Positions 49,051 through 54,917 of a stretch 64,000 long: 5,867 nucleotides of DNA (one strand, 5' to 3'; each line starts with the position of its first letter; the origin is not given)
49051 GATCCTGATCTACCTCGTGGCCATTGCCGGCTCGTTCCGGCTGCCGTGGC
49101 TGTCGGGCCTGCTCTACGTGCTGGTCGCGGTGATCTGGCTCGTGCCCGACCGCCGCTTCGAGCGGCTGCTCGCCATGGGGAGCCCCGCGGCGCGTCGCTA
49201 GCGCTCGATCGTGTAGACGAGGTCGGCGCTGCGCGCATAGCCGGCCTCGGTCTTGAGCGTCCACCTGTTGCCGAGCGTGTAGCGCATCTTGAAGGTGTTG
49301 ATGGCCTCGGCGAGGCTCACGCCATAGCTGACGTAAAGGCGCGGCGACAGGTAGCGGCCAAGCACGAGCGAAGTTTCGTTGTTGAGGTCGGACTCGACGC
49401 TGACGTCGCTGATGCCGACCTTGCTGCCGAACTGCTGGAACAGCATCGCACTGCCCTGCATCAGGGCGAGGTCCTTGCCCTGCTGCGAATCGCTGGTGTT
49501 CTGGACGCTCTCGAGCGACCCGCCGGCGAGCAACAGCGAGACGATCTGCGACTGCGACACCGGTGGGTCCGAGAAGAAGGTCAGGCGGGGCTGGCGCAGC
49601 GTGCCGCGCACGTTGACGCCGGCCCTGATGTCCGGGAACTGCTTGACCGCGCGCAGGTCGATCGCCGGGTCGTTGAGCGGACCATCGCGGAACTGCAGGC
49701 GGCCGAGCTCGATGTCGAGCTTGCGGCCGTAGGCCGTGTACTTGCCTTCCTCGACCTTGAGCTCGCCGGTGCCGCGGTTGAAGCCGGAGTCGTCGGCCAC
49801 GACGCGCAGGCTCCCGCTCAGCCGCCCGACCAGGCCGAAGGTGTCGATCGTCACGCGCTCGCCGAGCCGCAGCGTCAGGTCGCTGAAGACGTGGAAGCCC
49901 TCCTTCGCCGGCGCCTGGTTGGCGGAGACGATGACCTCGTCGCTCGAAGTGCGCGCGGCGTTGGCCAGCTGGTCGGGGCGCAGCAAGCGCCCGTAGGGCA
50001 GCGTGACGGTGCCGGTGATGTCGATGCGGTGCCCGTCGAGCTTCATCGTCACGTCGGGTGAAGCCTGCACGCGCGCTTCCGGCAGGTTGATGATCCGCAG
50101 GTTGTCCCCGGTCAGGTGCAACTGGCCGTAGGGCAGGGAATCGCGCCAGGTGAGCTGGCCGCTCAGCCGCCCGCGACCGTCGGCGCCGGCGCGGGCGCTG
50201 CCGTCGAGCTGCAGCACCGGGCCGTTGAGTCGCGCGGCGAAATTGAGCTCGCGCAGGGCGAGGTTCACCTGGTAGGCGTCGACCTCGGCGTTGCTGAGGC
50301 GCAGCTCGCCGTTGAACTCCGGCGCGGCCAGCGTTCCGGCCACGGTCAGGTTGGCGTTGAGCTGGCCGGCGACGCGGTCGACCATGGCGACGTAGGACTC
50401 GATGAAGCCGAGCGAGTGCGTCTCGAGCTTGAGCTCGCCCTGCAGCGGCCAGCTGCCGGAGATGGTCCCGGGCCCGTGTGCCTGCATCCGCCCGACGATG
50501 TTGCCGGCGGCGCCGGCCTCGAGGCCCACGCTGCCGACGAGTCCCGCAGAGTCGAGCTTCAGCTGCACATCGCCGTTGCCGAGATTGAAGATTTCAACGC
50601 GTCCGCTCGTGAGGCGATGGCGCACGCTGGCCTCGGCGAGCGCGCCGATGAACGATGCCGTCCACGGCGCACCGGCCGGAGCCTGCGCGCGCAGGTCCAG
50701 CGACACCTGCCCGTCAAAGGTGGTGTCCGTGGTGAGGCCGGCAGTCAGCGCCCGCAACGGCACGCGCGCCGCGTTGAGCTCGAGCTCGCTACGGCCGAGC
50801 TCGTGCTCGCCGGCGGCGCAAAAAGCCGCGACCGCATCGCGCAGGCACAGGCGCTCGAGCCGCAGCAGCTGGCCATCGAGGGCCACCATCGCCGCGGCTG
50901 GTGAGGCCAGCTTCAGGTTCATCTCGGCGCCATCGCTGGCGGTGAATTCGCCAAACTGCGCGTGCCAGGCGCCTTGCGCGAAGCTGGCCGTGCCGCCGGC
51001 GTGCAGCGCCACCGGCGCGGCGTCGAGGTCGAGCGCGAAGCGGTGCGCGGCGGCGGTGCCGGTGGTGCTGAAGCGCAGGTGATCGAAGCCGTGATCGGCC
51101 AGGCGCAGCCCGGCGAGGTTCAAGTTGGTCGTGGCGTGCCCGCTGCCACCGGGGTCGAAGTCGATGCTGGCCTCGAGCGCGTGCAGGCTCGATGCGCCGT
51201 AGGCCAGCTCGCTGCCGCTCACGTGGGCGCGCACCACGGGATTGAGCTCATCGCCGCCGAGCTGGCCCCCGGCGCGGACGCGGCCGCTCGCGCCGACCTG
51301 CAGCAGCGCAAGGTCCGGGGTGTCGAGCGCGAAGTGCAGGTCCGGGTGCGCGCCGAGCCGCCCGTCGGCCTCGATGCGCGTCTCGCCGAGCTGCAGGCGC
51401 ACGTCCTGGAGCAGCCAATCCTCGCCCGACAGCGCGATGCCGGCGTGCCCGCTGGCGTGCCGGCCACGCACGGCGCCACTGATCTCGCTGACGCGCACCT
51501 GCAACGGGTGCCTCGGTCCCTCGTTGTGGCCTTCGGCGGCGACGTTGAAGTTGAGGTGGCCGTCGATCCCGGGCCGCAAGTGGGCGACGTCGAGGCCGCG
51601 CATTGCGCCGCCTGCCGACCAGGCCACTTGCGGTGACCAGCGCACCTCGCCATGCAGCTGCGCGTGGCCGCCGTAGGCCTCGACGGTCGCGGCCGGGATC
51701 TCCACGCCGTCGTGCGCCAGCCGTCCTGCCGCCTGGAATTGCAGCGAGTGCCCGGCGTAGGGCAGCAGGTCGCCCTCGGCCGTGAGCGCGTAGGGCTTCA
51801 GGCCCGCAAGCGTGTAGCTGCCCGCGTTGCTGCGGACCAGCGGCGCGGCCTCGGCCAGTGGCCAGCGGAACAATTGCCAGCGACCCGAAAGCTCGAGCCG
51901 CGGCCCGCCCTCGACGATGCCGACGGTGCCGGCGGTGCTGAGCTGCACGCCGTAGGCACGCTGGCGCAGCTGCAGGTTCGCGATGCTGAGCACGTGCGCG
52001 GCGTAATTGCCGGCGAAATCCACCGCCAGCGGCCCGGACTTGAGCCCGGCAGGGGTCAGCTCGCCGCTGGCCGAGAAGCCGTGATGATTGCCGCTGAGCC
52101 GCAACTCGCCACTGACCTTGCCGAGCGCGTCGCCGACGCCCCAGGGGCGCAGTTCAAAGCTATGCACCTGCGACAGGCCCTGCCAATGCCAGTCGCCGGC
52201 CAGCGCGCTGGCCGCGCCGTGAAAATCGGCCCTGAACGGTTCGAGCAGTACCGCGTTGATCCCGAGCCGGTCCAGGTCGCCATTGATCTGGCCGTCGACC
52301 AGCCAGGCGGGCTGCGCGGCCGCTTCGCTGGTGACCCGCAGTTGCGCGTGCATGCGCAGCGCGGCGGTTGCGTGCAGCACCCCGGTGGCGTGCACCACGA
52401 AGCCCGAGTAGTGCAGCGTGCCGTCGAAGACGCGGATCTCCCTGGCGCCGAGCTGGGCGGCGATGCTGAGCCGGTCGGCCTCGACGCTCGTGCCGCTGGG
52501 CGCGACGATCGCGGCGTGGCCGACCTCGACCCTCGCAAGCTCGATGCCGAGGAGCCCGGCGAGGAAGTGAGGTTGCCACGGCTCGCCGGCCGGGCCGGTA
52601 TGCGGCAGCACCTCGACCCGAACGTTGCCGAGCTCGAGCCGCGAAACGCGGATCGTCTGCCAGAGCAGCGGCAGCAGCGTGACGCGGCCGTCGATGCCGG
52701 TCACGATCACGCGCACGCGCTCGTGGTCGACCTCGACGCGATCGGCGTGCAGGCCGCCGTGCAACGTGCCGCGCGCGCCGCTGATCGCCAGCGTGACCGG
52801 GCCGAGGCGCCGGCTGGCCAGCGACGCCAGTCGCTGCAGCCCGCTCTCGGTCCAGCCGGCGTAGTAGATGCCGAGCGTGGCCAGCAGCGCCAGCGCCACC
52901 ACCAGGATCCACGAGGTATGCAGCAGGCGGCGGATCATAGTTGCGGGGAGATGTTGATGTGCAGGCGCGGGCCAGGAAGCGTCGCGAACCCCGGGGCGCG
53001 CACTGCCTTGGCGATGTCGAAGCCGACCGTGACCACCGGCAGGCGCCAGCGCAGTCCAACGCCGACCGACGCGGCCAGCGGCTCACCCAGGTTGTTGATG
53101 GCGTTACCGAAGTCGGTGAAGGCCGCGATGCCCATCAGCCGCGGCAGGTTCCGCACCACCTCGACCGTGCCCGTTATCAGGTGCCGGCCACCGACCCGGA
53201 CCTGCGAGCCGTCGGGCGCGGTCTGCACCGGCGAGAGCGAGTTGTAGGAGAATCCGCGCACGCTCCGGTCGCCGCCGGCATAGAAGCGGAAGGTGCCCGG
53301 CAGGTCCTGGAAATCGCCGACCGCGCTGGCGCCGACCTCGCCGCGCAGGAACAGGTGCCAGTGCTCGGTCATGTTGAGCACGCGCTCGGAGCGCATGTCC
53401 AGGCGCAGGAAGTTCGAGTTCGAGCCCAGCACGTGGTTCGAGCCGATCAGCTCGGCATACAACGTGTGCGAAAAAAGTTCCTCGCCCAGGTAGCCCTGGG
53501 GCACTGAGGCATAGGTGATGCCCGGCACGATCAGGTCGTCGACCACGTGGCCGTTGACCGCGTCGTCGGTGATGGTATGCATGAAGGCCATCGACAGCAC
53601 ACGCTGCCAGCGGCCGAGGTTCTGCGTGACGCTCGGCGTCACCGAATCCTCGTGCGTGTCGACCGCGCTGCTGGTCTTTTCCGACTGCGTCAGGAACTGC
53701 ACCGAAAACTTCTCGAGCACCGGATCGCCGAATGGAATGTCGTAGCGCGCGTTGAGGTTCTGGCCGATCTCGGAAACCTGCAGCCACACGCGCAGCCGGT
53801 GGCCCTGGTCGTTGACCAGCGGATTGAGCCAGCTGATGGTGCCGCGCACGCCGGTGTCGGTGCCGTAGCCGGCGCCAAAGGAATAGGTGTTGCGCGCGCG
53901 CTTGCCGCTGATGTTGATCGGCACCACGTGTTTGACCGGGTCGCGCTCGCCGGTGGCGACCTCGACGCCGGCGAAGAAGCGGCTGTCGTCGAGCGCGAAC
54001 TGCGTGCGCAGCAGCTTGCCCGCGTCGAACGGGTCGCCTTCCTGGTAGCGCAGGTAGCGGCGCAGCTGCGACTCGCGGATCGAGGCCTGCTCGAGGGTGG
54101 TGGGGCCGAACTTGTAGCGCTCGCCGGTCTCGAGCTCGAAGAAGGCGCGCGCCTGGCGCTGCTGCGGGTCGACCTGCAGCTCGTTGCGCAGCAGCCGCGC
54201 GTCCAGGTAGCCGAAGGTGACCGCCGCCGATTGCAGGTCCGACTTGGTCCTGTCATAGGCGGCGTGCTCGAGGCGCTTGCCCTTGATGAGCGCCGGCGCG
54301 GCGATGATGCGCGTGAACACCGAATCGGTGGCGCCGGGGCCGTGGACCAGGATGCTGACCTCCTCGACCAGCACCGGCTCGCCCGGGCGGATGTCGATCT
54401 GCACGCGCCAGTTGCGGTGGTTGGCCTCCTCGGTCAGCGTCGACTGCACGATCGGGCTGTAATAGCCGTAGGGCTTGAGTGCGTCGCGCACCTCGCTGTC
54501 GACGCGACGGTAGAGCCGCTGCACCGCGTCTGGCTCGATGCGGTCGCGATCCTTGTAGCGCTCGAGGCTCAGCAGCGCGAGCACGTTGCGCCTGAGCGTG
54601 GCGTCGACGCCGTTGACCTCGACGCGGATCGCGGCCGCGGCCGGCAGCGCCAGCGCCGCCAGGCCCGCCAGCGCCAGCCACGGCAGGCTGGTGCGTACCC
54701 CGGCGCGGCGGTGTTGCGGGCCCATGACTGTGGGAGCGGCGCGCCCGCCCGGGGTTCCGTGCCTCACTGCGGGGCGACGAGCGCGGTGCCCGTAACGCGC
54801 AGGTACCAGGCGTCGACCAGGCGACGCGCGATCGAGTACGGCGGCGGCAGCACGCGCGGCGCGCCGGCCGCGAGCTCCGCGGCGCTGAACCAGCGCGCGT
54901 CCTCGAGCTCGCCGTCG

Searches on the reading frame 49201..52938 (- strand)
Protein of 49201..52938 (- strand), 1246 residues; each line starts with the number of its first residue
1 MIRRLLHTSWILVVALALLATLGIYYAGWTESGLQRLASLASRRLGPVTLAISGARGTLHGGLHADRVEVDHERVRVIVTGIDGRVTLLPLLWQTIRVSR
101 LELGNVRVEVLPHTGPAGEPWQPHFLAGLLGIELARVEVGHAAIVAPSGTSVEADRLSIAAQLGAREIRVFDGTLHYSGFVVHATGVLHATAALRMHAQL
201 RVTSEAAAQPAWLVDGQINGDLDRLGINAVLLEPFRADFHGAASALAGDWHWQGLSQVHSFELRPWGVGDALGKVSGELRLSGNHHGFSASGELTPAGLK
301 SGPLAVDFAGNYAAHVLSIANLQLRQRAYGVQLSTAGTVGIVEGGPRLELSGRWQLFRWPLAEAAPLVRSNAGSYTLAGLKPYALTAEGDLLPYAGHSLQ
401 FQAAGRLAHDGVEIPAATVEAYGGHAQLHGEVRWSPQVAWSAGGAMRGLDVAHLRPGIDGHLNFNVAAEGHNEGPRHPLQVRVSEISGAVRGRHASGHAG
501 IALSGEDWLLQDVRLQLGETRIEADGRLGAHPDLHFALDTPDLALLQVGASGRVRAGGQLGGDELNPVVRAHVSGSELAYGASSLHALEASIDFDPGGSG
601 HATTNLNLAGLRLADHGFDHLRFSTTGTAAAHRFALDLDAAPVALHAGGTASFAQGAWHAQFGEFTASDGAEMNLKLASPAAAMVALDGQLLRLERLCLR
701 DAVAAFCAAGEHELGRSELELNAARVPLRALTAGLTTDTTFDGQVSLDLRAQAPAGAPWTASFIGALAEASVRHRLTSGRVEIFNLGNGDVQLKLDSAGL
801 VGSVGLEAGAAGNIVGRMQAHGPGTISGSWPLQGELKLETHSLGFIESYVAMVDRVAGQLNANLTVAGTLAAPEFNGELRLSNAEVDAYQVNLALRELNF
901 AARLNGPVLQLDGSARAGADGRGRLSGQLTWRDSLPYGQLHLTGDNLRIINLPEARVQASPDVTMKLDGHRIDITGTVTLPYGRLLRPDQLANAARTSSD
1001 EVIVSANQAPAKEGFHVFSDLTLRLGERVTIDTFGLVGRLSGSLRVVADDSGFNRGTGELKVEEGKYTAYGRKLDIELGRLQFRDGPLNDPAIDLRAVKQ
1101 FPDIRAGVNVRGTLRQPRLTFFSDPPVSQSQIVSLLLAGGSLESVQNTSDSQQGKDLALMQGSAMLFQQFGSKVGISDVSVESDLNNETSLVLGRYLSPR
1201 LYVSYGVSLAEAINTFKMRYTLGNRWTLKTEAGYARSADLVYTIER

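Call 25: search_protein_families(library=pfam, proteins=[window:49201-52938:-], max_evalue=0.00001)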
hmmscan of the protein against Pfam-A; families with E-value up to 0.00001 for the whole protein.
window:49201-52938:- (1246 aa): 1 family
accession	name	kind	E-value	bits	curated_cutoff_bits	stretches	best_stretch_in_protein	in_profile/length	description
PF04357.19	TamB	-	2.1e-62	212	22.4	1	916-1245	6-380/381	TamB, inner membrane protein subunit of TAM complex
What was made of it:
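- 49198..52938 (-): tamB; its start overlaps the tamA stop by 4 bp. Pfam TamB at E=2e-62 (call 25).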

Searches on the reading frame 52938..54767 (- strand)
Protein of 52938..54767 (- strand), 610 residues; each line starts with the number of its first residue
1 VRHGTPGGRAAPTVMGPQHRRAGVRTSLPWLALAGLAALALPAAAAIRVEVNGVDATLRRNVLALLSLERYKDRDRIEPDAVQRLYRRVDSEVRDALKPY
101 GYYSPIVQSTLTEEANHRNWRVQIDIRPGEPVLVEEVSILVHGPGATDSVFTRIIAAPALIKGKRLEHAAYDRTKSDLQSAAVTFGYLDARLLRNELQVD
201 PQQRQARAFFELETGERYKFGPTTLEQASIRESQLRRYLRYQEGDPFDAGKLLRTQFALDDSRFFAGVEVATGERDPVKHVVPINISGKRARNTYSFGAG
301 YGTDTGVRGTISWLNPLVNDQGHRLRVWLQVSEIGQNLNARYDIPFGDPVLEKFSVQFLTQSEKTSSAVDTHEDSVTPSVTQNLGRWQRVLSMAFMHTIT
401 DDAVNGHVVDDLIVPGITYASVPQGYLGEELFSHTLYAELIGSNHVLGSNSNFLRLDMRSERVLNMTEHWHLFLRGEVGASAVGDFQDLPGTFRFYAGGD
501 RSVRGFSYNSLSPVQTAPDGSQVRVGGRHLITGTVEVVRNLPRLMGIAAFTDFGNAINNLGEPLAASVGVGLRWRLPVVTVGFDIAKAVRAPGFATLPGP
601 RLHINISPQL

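Call 25: search_protein_families(library=pfam, proteins=[window:52938-54767:-], max_evalue=0.00001)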
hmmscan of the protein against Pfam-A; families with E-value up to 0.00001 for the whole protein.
window:52938-54767:- (610 aa): 3 families
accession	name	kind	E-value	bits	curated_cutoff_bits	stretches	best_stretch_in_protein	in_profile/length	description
PF01103.29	Omp85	-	2.5e-23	83.5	24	1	445-592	145-309/325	Omp85 superfamily domain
PF17243.7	POTRA_TamA_1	-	8.2e-19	67.9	26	1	49-128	2-74/74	POTRA domain TamA domain 1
PF07244.20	POTRA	-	3.5e-07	31.3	21.3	0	224-286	7-74/79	Surface antigen variable number repeat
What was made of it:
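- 52935..54767 (-): tamA; its start overlaps the nudC stop by 4 bp. Pfam Omp85 and POTRA_TamA_1 (call 25).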
